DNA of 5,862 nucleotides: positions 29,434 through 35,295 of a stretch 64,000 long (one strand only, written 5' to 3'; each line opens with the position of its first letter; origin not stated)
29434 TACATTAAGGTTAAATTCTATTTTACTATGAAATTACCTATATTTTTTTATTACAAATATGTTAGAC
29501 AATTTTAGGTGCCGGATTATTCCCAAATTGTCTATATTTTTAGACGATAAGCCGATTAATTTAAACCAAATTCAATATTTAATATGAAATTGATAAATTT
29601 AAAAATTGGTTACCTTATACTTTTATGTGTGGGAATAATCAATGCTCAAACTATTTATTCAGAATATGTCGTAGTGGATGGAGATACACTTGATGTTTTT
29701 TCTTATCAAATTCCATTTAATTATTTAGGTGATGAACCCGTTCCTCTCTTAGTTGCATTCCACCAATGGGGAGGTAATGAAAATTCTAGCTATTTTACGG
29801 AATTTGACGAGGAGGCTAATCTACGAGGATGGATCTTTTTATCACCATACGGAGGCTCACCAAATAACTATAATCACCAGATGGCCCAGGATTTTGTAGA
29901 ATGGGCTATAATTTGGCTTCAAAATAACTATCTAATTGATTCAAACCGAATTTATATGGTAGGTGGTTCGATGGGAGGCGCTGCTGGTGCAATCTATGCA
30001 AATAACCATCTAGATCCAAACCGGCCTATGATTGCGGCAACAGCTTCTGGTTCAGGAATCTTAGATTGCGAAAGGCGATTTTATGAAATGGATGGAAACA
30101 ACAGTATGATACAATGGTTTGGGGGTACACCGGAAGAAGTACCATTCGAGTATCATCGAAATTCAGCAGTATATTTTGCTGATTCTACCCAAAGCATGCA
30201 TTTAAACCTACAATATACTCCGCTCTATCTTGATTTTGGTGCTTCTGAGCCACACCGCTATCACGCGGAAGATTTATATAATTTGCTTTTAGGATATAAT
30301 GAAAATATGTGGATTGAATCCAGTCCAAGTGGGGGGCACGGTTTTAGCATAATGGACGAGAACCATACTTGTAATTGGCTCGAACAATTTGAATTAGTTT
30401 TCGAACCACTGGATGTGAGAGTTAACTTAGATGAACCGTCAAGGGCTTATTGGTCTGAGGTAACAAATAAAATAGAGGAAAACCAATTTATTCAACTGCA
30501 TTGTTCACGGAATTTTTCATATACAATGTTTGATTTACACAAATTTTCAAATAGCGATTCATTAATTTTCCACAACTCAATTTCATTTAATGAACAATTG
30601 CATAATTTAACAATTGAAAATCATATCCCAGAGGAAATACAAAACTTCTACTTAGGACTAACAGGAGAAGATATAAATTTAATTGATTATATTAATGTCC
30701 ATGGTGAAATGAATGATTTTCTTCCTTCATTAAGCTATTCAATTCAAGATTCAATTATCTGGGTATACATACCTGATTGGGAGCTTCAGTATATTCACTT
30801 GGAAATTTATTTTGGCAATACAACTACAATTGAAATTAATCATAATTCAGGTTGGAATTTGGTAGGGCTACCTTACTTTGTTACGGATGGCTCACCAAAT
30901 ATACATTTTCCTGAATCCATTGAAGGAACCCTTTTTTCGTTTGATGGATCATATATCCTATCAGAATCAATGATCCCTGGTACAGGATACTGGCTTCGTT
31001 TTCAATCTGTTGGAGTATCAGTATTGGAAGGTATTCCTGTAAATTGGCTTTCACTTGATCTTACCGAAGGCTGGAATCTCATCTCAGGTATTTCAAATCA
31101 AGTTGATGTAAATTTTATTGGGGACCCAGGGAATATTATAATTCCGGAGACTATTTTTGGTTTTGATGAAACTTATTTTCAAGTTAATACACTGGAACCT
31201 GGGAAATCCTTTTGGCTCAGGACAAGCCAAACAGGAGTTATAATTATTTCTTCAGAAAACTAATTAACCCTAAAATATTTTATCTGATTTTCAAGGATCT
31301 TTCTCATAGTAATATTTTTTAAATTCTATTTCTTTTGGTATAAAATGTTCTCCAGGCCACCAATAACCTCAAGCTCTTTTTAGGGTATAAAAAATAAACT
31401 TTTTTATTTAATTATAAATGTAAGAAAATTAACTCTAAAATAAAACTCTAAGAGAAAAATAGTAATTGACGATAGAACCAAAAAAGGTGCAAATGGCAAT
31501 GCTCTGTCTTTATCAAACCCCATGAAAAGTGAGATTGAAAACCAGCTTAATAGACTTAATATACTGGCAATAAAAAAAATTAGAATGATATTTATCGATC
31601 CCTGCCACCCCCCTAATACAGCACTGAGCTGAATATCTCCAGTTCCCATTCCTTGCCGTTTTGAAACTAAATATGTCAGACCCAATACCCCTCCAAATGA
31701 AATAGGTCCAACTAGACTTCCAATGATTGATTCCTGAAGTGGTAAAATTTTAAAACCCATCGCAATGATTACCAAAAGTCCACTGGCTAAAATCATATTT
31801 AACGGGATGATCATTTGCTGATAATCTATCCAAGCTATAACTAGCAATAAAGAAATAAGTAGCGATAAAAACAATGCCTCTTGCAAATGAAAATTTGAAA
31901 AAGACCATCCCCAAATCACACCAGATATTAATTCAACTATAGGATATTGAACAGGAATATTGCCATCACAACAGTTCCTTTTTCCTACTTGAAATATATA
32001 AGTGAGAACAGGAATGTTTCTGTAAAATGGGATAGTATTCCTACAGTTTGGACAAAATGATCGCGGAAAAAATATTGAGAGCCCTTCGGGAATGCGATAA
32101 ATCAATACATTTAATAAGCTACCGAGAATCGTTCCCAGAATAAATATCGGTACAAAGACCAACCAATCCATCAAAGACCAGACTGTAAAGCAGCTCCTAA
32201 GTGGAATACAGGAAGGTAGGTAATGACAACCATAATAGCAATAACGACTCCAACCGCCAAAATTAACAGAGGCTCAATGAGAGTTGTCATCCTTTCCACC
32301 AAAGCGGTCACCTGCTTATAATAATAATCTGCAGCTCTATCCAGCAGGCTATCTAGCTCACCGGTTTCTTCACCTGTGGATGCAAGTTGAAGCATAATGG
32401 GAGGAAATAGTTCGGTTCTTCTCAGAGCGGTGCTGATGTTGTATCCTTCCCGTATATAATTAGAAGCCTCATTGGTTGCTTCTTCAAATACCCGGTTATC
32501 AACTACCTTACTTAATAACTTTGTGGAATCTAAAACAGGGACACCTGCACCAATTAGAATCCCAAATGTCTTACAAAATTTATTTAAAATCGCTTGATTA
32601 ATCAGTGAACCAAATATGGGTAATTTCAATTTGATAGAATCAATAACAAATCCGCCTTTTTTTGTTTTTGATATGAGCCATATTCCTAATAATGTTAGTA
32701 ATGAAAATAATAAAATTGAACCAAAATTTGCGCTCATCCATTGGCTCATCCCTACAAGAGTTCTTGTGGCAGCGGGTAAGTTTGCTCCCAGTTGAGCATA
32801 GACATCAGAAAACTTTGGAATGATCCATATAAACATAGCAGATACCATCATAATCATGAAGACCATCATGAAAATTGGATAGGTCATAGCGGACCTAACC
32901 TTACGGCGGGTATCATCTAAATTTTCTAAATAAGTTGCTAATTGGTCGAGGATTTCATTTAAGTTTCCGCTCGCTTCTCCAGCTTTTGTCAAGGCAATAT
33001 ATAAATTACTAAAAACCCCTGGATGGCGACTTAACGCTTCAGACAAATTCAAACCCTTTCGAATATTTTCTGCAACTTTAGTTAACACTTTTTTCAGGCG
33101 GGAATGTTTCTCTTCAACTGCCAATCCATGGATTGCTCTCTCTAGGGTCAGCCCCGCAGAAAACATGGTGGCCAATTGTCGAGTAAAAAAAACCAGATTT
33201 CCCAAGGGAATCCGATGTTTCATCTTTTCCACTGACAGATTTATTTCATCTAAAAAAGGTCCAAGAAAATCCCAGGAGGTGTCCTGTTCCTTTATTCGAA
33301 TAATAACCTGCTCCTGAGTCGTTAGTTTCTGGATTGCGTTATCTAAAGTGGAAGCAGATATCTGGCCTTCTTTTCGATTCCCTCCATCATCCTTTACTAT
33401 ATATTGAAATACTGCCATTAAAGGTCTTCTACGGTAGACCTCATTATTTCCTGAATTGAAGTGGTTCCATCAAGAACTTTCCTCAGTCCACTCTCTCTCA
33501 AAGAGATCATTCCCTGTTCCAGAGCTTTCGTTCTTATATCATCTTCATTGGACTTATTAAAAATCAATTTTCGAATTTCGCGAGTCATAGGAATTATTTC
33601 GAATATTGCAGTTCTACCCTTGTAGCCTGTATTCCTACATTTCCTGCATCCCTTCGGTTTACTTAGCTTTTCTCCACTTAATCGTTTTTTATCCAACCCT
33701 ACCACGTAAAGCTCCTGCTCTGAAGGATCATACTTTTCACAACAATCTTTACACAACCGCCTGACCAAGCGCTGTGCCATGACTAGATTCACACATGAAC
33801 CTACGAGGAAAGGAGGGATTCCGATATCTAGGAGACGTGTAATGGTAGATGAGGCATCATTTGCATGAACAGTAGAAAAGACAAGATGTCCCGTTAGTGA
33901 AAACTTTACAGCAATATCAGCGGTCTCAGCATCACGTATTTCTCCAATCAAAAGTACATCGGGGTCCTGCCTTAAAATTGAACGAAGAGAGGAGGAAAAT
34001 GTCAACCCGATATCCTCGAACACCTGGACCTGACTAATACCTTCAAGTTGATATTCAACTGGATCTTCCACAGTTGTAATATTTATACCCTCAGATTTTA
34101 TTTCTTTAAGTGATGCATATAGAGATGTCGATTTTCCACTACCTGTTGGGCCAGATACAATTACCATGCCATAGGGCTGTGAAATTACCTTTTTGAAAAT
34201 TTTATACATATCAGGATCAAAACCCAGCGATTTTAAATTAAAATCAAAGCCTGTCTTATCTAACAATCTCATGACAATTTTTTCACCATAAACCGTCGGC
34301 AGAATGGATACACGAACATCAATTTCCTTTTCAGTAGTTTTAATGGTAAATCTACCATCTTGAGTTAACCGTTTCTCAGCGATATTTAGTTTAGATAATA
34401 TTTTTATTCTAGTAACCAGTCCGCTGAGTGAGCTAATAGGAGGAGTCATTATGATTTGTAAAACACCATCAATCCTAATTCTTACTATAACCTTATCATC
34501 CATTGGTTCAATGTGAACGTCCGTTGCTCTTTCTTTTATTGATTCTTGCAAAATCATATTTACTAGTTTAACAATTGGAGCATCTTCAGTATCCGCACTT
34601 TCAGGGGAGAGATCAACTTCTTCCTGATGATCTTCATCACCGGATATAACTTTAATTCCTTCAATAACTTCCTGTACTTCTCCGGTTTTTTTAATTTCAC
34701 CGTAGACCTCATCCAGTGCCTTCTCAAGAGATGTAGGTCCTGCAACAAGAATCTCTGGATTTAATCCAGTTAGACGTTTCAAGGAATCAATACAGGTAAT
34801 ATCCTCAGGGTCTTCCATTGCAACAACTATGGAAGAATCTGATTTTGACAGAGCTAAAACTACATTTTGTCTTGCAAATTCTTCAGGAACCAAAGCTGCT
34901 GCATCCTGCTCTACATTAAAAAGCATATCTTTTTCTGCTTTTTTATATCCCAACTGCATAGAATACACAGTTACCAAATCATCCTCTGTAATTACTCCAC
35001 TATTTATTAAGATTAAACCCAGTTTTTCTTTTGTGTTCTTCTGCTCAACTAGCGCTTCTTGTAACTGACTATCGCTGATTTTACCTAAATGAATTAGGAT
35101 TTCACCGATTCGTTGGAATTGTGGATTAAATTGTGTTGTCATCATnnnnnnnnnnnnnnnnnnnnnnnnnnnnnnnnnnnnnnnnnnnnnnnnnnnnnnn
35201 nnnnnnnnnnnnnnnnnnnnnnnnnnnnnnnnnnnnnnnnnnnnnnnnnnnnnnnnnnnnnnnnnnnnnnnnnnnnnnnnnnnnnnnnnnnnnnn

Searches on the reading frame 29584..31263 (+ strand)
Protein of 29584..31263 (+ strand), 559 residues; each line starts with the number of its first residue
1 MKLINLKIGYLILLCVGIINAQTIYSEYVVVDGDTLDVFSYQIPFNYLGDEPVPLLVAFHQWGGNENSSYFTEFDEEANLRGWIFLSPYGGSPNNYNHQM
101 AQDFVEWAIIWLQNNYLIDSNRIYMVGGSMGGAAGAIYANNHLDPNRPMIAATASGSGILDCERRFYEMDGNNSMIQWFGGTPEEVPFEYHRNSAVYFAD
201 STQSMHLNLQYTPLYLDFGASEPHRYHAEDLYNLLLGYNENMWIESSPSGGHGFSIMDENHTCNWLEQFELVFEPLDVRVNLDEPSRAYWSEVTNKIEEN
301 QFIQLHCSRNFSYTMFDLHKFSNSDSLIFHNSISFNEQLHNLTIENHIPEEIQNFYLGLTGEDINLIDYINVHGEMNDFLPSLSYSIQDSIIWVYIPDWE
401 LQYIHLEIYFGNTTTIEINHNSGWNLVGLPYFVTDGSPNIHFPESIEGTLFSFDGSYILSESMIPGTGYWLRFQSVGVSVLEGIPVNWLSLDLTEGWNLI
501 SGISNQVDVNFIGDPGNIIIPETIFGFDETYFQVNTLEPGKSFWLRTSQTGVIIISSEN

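Call 8: search_protein_families(library=pfam, proteins=[window:29584-31263:+])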
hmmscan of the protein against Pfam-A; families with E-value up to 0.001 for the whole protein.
window:29584-31263:+ (559 aa): 1 family
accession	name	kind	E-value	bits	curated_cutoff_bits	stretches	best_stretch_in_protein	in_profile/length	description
PF00326.27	Peptidase_S9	-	3.4e-06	27.2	22.6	1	95-220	39-153/213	Prolyl oligopeptidase family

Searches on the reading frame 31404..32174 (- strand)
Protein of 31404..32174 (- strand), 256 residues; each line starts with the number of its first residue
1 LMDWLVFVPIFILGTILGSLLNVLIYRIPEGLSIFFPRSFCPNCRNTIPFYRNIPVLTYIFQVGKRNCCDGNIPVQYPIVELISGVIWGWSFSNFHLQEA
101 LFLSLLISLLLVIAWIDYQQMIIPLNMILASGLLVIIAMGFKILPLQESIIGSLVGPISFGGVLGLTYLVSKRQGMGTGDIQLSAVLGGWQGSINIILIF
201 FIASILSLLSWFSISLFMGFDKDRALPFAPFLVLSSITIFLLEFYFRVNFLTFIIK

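Call 46: search_protein_families(library=pfam, proteins=[window:31404-32174:-])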
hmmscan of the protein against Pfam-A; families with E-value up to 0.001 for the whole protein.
window:31404-32174:- (256 aa): 2 families
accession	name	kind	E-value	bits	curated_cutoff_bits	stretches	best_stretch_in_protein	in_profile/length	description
PF06750.18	A24_N_bact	-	1.7e-26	92.5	23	1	12-93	1-82/84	Bacterial Peptidase A24 N-terminal domain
PF01478.23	Peptidase_A24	-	1e-12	48.8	26.5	1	105-209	2-101/104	Type IV leader peptidase family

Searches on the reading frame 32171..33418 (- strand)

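Call 46: search_protein_families(library=pfam, proteins=[window:32171-33418:-])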
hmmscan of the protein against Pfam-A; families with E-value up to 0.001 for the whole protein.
window:32171-33418:- (415 aa): 1 family
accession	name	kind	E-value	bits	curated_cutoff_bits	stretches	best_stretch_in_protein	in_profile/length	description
PF00482.28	T2SSF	-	2.6e-61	205.6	25.2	2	78-201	1-125/125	Type II secretion system (T2SS), protein F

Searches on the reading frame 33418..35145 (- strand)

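Call 46: search_protein_families(library=pfam, proteins=[window:33418-35145:-])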
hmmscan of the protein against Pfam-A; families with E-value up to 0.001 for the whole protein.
window:33418-35145:- (575 aa): 3 families
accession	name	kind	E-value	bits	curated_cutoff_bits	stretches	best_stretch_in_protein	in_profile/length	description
PF00437.27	T2SSE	-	1.9e-134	448.5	24.9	1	186-569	3-370/370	Type II/IV secretion system protein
PF05157.20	MshEN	-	7.3e-14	52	23.1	1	76-150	11-86/90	MshEN domain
PF13191.12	AAA_16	-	0.00039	21.4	32.6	1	318-393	17-96/167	AAA ATPase domain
